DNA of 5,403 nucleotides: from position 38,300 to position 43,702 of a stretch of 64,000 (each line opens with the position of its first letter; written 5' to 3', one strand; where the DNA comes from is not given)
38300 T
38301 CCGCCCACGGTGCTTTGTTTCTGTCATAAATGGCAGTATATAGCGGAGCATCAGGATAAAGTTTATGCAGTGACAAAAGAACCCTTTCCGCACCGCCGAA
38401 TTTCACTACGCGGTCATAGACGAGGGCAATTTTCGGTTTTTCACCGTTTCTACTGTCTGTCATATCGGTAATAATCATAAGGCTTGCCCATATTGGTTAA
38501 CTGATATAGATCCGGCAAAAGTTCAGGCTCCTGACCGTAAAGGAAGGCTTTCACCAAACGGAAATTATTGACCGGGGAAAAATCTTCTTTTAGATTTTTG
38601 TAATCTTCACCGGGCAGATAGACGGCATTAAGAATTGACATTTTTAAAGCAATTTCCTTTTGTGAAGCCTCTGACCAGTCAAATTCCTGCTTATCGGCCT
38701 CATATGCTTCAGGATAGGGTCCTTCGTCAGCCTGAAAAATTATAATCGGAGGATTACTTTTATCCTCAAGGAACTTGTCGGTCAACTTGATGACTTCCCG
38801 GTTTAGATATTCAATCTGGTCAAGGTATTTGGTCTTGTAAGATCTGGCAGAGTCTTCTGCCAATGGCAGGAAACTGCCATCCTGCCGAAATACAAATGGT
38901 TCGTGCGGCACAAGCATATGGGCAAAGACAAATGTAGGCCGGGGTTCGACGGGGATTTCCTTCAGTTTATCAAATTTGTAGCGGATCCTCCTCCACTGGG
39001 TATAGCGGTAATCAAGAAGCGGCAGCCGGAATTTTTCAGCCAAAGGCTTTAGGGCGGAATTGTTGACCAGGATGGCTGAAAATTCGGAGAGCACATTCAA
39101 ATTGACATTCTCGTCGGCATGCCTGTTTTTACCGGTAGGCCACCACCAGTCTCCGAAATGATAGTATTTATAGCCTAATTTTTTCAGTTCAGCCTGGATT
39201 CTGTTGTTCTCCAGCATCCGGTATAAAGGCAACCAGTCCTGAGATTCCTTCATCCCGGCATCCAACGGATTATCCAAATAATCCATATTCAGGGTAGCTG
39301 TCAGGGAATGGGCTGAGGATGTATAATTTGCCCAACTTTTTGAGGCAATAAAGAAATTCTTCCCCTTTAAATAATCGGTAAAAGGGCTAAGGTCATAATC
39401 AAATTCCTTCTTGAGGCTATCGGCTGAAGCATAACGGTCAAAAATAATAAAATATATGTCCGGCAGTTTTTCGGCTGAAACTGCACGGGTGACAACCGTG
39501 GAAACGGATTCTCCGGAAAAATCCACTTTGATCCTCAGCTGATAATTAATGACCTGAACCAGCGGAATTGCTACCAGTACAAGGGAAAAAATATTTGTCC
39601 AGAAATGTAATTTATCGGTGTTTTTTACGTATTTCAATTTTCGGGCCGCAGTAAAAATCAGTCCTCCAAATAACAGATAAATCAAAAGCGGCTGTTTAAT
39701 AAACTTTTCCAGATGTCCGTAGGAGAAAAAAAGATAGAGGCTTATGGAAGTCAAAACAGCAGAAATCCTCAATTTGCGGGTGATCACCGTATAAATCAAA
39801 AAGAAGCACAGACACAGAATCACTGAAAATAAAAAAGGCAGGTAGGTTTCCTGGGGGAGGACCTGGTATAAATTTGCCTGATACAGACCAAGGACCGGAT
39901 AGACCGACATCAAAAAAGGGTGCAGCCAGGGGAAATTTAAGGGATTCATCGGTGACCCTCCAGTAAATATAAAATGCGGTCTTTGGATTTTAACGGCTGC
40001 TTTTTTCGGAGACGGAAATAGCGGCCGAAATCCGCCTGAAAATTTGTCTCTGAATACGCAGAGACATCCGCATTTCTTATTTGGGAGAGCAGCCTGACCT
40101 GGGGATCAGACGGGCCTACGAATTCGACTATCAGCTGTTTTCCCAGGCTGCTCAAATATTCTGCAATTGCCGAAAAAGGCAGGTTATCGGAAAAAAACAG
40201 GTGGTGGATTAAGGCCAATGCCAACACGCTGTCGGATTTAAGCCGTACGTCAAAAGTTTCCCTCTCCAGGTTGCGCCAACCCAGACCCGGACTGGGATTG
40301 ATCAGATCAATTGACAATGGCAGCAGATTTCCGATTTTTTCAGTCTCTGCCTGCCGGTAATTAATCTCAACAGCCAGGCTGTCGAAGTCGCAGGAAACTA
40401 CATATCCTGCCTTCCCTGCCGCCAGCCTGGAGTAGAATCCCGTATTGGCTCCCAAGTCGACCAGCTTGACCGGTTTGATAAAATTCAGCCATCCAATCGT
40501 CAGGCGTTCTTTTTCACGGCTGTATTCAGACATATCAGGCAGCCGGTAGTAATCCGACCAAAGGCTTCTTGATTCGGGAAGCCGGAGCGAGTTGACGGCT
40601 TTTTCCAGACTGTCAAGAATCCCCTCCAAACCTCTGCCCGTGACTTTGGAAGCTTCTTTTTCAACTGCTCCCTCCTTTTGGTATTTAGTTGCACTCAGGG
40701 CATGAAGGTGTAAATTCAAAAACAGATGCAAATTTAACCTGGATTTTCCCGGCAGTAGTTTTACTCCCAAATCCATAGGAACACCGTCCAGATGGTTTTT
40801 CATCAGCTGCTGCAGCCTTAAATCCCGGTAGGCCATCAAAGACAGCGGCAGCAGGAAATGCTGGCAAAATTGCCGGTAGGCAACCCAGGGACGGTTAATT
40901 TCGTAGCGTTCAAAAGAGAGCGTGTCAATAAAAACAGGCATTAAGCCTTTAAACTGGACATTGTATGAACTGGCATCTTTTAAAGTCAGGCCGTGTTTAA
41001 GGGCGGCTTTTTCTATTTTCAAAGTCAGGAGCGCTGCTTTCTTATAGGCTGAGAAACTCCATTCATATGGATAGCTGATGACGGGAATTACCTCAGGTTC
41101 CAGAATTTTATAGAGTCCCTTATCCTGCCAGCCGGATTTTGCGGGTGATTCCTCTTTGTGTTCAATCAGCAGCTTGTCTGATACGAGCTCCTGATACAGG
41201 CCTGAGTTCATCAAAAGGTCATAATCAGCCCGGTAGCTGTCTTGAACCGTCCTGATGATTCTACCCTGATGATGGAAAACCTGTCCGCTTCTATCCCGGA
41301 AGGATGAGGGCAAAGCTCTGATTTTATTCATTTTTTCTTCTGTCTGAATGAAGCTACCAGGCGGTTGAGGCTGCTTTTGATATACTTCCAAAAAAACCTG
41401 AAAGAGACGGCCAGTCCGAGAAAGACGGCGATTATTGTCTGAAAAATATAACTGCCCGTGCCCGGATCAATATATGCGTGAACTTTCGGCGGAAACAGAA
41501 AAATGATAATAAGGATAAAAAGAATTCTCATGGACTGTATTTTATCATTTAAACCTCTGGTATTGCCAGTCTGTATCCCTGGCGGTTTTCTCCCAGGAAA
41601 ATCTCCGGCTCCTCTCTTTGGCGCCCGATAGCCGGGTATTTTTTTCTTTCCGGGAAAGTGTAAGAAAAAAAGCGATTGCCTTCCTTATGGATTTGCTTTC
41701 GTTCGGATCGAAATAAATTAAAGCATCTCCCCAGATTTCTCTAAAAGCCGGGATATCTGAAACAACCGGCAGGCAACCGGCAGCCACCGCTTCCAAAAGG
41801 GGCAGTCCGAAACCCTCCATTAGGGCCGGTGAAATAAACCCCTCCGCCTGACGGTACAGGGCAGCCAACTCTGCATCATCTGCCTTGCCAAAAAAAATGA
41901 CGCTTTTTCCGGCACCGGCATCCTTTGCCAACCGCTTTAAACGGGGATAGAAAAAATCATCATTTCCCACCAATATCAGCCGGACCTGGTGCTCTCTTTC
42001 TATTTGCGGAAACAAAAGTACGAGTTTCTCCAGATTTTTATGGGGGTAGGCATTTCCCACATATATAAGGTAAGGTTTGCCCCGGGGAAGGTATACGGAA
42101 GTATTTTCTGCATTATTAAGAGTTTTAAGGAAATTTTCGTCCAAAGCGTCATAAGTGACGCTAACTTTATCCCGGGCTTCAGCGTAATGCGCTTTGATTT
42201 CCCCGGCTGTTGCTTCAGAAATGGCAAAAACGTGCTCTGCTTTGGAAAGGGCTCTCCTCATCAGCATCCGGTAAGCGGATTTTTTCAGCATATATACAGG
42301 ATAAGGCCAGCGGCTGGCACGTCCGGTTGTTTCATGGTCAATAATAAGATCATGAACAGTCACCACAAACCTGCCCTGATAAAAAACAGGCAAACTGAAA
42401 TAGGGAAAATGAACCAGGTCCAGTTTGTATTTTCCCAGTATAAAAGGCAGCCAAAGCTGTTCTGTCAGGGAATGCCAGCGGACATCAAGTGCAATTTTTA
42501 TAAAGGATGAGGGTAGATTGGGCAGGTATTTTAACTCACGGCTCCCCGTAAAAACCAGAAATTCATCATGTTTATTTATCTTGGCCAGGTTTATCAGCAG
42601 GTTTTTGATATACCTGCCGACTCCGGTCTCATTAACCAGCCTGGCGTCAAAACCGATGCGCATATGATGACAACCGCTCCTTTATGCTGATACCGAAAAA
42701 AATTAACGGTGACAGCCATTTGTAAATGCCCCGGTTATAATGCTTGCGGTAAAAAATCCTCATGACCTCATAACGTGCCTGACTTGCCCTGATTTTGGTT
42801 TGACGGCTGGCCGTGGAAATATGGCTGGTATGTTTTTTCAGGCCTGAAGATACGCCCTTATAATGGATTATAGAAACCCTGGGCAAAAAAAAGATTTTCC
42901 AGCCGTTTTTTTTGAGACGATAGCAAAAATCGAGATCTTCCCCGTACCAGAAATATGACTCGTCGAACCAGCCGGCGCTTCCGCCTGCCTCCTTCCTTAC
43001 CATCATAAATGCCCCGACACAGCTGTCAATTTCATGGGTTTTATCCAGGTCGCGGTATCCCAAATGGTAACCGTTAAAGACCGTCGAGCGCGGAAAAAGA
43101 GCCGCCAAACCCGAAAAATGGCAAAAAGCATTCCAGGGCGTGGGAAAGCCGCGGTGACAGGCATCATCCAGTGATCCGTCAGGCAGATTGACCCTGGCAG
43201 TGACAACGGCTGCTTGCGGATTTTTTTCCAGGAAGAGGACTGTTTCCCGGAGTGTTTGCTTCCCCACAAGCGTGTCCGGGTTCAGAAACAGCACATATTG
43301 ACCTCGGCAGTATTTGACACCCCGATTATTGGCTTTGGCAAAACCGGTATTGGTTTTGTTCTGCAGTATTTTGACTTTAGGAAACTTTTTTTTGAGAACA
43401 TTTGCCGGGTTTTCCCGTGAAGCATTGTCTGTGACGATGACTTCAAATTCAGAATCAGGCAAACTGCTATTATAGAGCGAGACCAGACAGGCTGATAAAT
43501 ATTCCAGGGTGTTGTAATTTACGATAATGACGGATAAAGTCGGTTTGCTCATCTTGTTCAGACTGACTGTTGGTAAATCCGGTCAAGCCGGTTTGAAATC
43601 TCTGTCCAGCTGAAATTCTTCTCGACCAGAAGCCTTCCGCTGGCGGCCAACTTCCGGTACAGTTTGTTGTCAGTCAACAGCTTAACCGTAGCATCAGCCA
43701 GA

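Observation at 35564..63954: ~28 kb surface-glycan locus that combines a Und-PP/Wzx route with a polyprenyl-P-sugar/GT-C route (four GT-C enzymes)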

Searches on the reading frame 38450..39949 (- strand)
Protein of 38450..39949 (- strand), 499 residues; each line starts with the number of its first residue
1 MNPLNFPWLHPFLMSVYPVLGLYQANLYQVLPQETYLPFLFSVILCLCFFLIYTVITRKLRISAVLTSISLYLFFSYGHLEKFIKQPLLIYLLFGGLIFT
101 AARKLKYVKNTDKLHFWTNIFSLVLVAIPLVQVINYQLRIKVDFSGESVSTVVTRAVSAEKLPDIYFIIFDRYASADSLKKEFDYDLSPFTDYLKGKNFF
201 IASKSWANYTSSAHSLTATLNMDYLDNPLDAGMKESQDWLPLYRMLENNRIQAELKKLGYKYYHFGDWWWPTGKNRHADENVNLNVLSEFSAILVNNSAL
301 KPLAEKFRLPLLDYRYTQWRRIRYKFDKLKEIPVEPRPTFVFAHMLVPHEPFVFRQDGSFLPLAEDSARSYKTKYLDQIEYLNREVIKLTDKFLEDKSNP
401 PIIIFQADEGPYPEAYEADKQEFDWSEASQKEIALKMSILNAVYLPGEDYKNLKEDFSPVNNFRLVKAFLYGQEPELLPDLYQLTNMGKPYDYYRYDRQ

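Call 4: search_protein_families(library=pfam, proteins=[window:38450-39949:-])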
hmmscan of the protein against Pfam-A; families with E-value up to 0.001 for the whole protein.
window:38450-39949:- (499 aa): 1 family
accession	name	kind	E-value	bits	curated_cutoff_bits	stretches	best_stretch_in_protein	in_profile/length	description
PF00884.28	Sulfatase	-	1.1e-05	25.4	25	1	185-425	23-260/301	Sulfatase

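Call 16: search_protein_families(library=ncbifam, max_evalue=0.01, proteins=[window:38450-39949:-])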
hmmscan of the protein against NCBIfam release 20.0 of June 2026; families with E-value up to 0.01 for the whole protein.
window:38450-39949:- (499 aa): 0 families

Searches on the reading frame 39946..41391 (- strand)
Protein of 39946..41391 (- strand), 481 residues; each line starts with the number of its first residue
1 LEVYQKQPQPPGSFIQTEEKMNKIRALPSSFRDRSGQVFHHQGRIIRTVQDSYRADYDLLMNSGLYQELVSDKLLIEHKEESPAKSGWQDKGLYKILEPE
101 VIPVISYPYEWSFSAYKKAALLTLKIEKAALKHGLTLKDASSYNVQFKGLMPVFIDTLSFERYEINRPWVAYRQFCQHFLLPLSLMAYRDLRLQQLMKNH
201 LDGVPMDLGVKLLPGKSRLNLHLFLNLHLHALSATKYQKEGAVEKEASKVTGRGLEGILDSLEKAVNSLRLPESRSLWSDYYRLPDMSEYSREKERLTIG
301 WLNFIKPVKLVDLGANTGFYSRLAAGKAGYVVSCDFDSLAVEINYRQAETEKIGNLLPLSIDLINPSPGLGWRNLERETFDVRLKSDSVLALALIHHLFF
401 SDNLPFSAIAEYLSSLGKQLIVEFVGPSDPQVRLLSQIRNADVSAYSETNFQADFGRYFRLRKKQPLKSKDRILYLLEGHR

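Call 4: search_protein_families(library=pfam, proteins=[window:39946-41391:-])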
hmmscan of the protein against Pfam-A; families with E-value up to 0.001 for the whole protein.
window:39946-41391:- (481 aa): 0 families

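Call 16: search_protein_families(library=ncbifam, max_evalue=0.01, proteins=[window:39946-41391:-])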
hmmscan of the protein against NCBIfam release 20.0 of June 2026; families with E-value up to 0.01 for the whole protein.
window:39946-41391:- (481 aa): 1 family
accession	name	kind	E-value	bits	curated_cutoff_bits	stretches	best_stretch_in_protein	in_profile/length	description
NF011529.0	PRK14968.1-3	equivalog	0.007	15.8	162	0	309-363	37-91/198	putative methyltransferase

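Call 83: search_protein_families(library=pfam, max_evalue=0.01, proteins=[window:39946-41391:-])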
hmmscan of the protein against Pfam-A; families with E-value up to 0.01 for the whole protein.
window:39946-41391:- (481 aa): 0 families

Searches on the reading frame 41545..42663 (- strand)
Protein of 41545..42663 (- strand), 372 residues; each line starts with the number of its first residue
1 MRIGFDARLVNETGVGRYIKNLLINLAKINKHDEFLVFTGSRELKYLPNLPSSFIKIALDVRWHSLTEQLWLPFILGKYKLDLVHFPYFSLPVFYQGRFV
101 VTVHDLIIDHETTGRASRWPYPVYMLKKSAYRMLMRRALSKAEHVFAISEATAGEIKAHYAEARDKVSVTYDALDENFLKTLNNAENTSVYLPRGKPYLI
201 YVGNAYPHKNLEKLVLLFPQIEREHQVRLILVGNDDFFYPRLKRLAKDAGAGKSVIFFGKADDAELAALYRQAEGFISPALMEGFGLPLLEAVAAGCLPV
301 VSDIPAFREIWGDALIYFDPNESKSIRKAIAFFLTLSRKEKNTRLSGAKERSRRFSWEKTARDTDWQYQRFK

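Call 4: search_protein_families(library=pfam, proteins=[window:41545-42663:-])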
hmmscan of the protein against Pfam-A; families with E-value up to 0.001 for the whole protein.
window:41545-42663:- (372 aa): 5 families
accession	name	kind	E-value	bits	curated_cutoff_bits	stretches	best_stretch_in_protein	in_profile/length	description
PF00534.26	Glycos_transf_1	-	1.3e-29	103.4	26.4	1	193-343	12-165/172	Glycosyl transferases group 1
PF13692.12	Glyco_trans_1_4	-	4.2e-22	79.4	27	1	197-333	2-139/142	Glycosyl transferases group 1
PF13439.12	Glyco_transf_4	-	1.3e-13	51.8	28.5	1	14-175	3-167/170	Glycosyltransferase Family 4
PF13579.12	Glyco_trans_4_4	-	3.7e-07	31.1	29.7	1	66-164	57-150/158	Glycosyl transferase 4-like domain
PF20706.3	GT4-conflict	-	6.5e-06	25.8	26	1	134-301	139-309/385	Family 4 Glycosyltransferase in conflict systems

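Call 53: search_protein_families(library=ncbifam, max_evalue=0.00001, proteins=[window:41545-42663:-])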
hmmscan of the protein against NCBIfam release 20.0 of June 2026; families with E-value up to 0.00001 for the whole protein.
window:41545-42663:- (372 aa): 17 families
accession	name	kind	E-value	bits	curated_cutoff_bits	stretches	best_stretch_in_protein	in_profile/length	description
TIGR04047.1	MSMEG_0565_glyc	hypoth_equivalog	3e-24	85.8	259.85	1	133-369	130-372/373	MSMEG_0565 family glycosyltransferase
TIGR03999.1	thiol_BshA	equivalog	1.6e-16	60.2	273.7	1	128-316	131-316/375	N-acetyl-alpha-D-glucosaminyl L-malate synthase BshA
TIGR04063.1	stp3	hypoth_equivalog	4.7e-15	55.4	442.05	1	104-369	128-393/397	TIGR04063 family PEP-CTERM/XrtA system glycosyltransferase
TIGR02149.1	glgA_Coryne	subfamily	1.9e-13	50.3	302.4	1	136-369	139-388/391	glycogen synthase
TIGR04157.1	glyco_rSAM_CFB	subfamily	1.7e-10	40.5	400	1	136-301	164-328/406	TIGR04157 family glycosyltransferase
TIGR03449.1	mycothiol_MshA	equivalog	2.7e-10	39.7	462.5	1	139-369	162-401/406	D-inositol-3-phosphate glycosyltransferase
TIGR03088.1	stp2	hypoth_equivalog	9.8e-09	34.7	409.05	1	220-369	223-371/374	TIGR03088 family PEP-CTERM/XrtA system glycosyltransferase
NF046071.1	B1-4RhmsylTfaseCps2T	equivalog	2.6e-08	33.2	500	1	141-361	153-377/384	beta 1-4 rhamnosyltransferase Cps2T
NF050063.1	ProtGlycPglJ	equivalog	5.1e-08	32.5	500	1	127-313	130-307/363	N-acetylgalactosamine-N,N'-diacetylbacillosaminyl-diphospho-undecaprenol 4-alpha-N-acetylgalactosaminyltransferase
NF038255.1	exopoly_VpsD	equivalog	5.2e-08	32.1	300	1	206-302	213-311/381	VpsD family glycosyltransferase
NF047684.1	TeichurnBiosyTuaC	equivalog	7.8e-08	31.6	550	1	121-369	147-387/391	teichuronic acid biosynthesis protein TuaC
NF041876.1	EPS_EpsE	equivalog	1.1e-07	31.4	400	1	140-359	160-384/389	exopolysaccharide biosynthesis GT4 family glycosyltransferase EpsE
NF038295.1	EPS_HpsP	equivalog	5.9e-07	28.8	550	1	126-370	139-386/388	hormogonium polysaccharide biosynthesis glycosyltransferase HpsP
TIGR02472.1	sucr_P_syn_N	equivalog_domain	1.7e-06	27.1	576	0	266-359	330-429/439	sucrose-phosphate synthase, putative, glycosyltransferase domain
NF053787.1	GlcN_PG_synth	equivalog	4.7e-06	25.7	480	1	188-370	189-358/361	N-acetylglucosaminyl phosphatidylglycerol synthase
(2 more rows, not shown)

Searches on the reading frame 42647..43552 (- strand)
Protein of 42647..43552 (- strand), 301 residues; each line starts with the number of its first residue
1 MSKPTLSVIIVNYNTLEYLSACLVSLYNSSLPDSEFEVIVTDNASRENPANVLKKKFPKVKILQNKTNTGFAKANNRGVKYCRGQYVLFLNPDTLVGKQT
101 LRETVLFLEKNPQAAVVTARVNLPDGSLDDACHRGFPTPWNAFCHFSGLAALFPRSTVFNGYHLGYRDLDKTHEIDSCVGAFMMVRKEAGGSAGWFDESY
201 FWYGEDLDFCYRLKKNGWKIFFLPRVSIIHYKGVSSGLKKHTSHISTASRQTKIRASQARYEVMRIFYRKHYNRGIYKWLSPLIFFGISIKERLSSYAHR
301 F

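Call 4: search_protein_families(library=pfam, proteins=[window:42647-43552:-])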
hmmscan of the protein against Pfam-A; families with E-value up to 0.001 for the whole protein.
window:42647-43552:- (301 aa): 4 families
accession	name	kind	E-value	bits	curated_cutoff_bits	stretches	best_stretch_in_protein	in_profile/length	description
PF00535.33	Glycos_transf_2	-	1.2e-25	90.8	23.3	1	7-159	1-152/168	Glycosyl transferase family 2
PF13641.12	Glyco_tranf_2_3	-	4.4e-18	66.6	27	1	4-234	1-215/230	Glycosyltransferase like family 2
PF10111.15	Glyco_tranf_2_2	-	2.5e-10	40.7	27.3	1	27-217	21-203/276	Glycosyltransferase like family 2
PF13632.12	Glyco_trans_2_3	-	1.4e-09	38.5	27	1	86-242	1-137/198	Glycosyl transferase family group 2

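Call 54: search_protein_families(library=ncbifam, max_evalue=0.00001, proteins=[window:42647-43552:-])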
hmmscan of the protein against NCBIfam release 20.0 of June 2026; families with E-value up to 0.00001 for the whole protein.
window:42647-43552:- (301 aa): 16 families
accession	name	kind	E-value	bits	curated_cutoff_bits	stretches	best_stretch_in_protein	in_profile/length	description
NF041875.1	EPS_EpsD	equivalog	6.9e-22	78.3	370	1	6-123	1-118/325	exopolysaccharide biosynthesis glycosyltransferase EpsD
TIGR03965.1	mycofact_glyco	equivalog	8.5e-18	64.5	280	1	3-122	73-192/467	mycofactocin biosynthesis glycosyltransferase MftF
TIGR03111.1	glyc2_xrt_Gpos1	hypoth_equivalog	4e-15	55.6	363.95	1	4-121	49-169/439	TIGR03111 family XrtG-associated glycosyltransferase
TIGR01556.1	rhamnosyltran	subfamily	9.6e-15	54.5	200.55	1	29-236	15-206/281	rhamnosyltransferase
TIGR03937.1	PgaC_IcaA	equivalog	1e-14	54.3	422.3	1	3-119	44-161/407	poly-beta-1,6-N-acetyl-D-glucosamine synthase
NF038302.1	EPS_HpsE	equivalog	1.8e-14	53.5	300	1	6-122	3-125/307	hormogonium polysaccharide biosynthesis glycosyltransferase HpsE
NF007482.0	PRK10073.1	equivalog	1.3e-13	50.7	423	1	2-113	4-114/334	glycosyltransferase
NF038299.1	EPS_HpsN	equivalog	4.5e-13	48.9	425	1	4-239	1-229/317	hormogonium polysaccharide biosynthesis glycosyltransferase HpsN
NF047683.1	TeichurnBiosyTuaG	equivalog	7.1e-11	42.2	400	1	2-119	4-122/252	teichuronic acid biosynthesis protein TuaG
NF053739.1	GlytfEpsEBac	equivalog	9.7e-10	37.9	450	1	4-121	1-120/265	glycosyltransferase EpsE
TIGR04283.1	glyco_like_mftF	equivalog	2.2e-09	37.2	182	1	6-115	1-105/221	TIGR04283 family arsenosugar biosynthesis glycosyltransferase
NF050050.1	ProtGlycPglI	equivalog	2.4e-07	30.4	500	1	3-103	1-103/306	GalNAc(5)-diNAcBac-PP-undecaprenol beta-1,3-glucosyltransferase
TIGR04195.1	S_glycosyl_SunS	equivalog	4.1e-07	29.2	350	1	3-94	56-142/421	SunS family peptide S-glycosyltransferase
TIGR04440.1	glyco_TIGR04440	domain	5.9e-07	29.4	70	1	6-120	2-118/215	TIGR00180 family glycosyltransferase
TIGR04009.1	wcaE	equivalog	7.2e-07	28.7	369.2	1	6-111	3-109/248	colanic acid biosynthesis glycosyltransferase WcaE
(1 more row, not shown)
